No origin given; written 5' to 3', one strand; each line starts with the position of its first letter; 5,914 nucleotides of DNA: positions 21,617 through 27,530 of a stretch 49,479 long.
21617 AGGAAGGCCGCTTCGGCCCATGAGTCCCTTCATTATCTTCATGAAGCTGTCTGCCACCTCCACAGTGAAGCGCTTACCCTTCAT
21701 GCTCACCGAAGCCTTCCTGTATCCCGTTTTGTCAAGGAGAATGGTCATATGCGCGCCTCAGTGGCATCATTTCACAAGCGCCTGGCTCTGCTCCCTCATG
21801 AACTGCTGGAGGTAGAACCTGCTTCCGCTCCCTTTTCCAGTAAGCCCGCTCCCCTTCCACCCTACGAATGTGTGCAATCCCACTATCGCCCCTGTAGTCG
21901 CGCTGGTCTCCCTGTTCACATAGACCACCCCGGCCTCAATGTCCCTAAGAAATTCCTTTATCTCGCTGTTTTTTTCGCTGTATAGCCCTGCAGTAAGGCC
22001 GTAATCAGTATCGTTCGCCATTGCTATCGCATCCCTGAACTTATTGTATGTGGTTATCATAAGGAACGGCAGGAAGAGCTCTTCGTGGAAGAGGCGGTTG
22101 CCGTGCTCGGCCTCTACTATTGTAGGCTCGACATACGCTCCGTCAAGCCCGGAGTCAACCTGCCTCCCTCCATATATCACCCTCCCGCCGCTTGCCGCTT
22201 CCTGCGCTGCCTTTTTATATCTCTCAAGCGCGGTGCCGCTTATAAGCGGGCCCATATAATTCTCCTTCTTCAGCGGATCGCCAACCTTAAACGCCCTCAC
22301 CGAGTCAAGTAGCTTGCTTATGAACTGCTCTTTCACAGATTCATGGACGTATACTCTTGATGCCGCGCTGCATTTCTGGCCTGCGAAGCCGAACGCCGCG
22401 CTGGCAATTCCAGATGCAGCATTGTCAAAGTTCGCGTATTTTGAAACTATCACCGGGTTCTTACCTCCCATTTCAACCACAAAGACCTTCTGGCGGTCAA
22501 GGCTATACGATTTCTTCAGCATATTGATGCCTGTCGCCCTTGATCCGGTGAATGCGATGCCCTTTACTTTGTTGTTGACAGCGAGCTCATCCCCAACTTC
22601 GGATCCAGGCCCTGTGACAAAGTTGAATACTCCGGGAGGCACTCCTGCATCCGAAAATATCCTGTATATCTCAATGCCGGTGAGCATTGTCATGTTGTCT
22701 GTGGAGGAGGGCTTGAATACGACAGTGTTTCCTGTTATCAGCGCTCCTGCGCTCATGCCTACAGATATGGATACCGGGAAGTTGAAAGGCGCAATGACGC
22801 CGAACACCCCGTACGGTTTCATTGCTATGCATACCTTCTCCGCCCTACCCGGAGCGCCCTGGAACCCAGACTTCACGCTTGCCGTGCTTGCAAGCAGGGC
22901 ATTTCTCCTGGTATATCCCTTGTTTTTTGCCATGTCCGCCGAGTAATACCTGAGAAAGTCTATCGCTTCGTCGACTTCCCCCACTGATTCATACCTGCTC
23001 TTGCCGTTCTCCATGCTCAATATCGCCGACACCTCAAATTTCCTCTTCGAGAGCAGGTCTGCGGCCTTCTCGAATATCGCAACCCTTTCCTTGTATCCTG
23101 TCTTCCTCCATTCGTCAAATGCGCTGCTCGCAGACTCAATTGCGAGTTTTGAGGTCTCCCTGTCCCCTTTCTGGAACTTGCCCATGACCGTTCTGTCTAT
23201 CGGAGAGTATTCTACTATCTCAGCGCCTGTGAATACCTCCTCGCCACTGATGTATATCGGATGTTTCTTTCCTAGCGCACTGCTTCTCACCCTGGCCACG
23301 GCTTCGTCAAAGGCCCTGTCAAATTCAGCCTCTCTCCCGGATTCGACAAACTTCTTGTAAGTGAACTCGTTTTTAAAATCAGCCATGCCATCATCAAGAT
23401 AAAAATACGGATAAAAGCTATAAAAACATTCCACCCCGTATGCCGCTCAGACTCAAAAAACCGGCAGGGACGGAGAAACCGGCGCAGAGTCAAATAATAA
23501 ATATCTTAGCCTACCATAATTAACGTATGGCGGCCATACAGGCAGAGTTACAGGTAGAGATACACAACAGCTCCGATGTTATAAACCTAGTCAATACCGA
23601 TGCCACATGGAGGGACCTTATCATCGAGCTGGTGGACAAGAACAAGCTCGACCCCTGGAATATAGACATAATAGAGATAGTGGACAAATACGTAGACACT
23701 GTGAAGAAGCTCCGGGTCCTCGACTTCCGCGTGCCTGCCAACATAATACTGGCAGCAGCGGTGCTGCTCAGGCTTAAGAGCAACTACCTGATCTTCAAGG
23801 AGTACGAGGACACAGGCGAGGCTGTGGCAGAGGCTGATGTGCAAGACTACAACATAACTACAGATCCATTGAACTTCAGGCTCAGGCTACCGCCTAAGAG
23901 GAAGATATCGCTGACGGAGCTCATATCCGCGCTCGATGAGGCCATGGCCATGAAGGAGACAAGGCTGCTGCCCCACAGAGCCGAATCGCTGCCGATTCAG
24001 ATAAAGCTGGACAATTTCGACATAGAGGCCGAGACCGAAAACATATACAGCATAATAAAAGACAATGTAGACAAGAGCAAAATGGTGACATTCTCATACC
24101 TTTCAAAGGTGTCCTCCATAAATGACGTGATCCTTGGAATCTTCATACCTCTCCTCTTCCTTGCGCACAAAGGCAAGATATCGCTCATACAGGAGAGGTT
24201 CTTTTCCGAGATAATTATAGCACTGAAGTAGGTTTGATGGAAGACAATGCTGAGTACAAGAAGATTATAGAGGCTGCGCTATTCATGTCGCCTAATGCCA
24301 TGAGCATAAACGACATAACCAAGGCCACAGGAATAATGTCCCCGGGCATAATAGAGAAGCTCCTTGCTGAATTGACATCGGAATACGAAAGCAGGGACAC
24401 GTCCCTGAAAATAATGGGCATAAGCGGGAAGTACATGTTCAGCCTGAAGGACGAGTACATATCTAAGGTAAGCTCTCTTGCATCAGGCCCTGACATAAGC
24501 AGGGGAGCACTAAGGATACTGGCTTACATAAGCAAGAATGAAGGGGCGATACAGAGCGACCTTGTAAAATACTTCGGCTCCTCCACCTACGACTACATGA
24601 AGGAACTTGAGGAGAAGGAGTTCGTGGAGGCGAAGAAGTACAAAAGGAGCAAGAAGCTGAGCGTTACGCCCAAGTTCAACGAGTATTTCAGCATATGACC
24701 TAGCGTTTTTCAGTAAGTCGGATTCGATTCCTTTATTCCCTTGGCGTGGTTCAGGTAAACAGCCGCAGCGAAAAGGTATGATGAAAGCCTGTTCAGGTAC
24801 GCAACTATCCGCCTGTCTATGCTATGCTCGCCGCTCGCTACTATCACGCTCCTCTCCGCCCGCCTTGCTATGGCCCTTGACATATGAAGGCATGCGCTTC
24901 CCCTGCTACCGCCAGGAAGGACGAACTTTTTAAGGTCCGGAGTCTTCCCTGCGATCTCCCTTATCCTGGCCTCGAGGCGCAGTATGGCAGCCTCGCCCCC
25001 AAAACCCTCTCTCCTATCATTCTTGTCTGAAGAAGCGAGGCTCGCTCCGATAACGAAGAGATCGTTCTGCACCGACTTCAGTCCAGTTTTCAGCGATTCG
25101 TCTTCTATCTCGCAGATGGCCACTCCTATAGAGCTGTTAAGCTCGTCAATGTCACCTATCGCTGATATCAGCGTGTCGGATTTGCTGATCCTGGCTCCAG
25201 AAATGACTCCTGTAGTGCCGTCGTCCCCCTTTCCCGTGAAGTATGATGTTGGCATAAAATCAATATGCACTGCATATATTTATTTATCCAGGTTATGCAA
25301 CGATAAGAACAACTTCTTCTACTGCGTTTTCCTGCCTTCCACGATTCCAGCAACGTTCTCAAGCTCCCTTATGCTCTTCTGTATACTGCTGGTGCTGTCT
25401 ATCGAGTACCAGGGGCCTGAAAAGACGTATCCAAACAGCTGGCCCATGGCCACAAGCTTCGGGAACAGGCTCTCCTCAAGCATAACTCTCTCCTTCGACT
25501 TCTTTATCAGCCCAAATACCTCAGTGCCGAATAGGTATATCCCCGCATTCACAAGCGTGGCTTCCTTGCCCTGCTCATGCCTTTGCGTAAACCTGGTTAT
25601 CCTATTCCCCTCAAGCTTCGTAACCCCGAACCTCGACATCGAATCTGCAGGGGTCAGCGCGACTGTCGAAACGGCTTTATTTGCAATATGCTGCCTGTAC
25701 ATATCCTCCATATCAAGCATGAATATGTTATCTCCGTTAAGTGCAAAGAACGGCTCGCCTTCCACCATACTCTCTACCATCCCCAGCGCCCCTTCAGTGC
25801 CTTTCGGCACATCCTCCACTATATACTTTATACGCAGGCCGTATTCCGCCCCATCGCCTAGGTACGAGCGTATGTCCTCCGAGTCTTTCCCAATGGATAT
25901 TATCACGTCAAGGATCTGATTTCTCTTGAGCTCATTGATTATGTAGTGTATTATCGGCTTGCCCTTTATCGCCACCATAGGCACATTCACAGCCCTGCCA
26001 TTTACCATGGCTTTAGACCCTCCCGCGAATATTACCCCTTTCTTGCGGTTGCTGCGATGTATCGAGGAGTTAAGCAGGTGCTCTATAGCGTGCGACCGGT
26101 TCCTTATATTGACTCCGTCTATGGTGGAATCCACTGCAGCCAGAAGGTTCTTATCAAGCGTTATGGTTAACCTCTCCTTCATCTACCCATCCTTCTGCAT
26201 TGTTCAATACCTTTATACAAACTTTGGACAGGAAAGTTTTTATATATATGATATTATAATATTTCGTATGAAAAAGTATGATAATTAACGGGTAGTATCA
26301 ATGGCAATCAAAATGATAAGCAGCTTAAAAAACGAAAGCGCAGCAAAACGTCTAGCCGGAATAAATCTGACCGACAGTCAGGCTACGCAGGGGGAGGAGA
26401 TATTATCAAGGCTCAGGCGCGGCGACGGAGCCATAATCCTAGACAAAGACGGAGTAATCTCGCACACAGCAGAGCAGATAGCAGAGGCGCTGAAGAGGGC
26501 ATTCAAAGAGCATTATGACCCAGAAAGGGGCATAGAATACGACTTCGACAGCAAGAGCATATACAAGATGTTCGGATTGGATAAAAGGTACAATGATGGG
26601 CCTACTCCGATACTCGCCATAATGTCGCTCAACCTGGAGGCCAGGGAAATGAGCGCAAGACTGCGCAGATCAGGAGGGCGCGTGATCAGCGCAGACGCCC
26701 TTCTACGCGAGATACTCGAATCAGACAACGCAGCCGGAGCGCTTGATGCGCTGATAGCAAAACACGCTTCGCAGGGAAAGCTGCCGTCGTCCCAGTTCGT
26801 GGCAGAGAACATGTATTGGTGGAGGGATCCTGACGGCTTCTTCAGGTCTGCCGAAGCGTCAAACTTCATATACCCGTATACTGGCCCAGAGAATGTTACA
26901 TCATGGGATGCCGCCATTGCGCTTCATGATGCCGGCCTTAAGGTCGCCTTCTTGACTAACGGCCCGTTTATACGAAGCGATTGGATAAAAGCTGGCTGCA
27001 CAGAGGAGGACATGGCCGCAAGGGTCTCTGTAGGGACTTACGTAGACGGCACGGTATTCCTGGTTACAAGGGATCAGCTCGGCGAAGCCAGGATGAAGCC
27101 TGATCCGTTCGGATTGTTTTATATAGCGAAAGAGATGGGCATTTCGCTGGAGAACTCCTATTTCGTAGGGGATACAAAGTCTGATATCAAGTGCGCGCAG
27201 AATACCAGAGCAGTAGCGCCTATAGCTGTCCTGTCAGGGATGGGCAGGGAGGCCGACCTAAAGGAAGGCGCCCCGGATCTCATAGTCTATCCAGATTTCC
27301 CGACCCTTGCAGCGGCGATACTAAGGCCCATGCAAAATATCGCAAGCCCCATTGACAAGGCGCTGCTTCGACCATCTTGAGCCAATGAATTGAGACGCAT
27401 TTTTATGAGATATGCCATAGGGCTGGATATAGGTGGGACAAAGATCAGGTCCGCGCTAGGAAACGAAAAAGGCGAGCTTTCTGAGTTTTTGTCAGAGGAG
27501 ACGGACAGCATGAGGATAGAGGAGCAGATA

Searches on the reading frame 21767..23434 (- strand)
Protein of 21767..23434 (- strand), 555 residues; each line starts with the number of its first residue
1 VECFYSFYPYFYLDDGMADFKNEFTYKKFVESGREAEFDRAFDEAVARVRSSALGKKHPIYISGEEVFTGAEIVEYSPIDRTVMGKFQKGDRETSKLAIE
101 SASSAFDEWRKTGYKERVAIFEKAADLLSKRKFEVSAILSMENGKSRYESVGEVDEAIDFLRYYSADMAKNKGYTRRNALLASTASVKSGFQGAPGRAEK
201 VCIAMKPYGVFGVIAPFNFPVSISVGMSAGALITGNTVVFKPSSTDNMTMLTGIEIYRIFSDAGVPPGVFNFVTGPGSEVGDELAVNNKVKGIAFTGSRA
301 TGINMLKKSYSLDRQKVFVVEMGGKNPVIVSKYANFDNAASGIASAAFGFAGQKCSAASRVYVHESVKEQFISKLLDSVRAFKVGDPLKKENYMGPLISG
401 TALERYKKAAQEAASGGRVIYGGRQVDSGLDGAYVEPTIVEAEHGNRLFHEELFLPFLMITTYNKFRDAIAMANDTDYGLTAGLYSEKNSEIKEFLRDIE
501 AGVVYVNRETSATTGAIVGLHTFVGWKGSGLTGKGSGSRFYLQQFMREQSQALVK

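Call 27: search_protein_families(library=pfam, proteins=[window:21767-23434:-], max_evalue=0.00001)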
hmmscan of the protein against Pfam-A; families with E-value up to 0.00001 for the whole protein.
window:21767-23434:- (555 aa): 1 family
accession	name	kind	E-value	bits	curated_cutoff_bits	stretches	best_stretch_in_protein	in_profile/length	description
PF00171.27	Aldedh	-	5.8e-129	431.1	23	1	73-547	9-457/461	Aldehyde dehydrogenase family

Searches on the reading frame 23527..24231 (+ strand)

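Call 28: search_protein_families(library=pfam, proteins=[window:23527-24231:+], max_evalue=0.00001)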
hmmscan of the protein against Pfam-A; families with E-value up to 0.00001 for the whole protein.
window:23527-24231:+ (234 aa): 1 family
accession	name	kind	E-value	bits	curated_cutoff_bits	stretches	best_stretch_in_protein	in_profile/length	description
PF02616.19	SMC_ScpA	-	1.1e-12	48.8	24.6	1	35-232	1-230/232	Segregation and condensation protein ScpA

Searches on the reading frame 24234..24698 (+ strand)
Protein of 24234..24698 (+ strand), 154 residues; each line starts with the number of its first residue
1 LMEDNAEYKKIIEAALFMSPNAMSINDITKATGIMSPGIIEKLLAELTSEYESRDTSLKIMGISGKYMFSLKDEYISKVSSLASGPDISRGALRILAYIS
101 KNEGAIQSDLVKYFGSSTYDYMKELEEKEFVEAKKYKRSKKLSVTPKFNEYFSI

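Call 28: search_protein_families(library=pfam, proteins=[window:24234-24698:+], max_evalue=0.00001)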
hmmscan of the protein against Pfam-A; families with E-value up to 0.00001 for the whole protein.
window:24234-24698:+ (154 aa): 1 family
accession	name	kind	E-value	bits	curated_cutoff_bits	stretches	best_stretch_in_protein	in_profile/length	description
PF04079.22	SMC_ScpB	-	7.4e-24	84.6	27.4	1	11-154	2-151/160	Segregation and condensation complex subunit ScpB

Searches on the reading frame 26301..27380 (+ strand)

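Call 28: search_protein_families(library=pfam, proteins=[window:26301-27380:+], max_evalue=0.00001)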
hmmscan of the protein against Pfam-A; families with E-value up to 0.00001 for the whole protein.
window:26301-27380:+ (359 aa): 3 families
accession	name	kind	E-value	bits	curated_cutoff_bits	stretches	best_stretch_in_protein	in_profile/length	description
PF00702.32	Hydrolase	-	1.3e-09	39.2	26.4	1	44-300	3-188/191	haloacid dehalogenase-like hydrolase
PF13419.12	HAD_2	-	2.9e-09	37.7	23.8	0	264-302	133-171/178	Haloacid dehalogenase-like hydrolase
PF13242.12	Hydrolase_like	-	4.4e-09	36.6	22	1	266-332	4-71/75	HAD-hyrolase-like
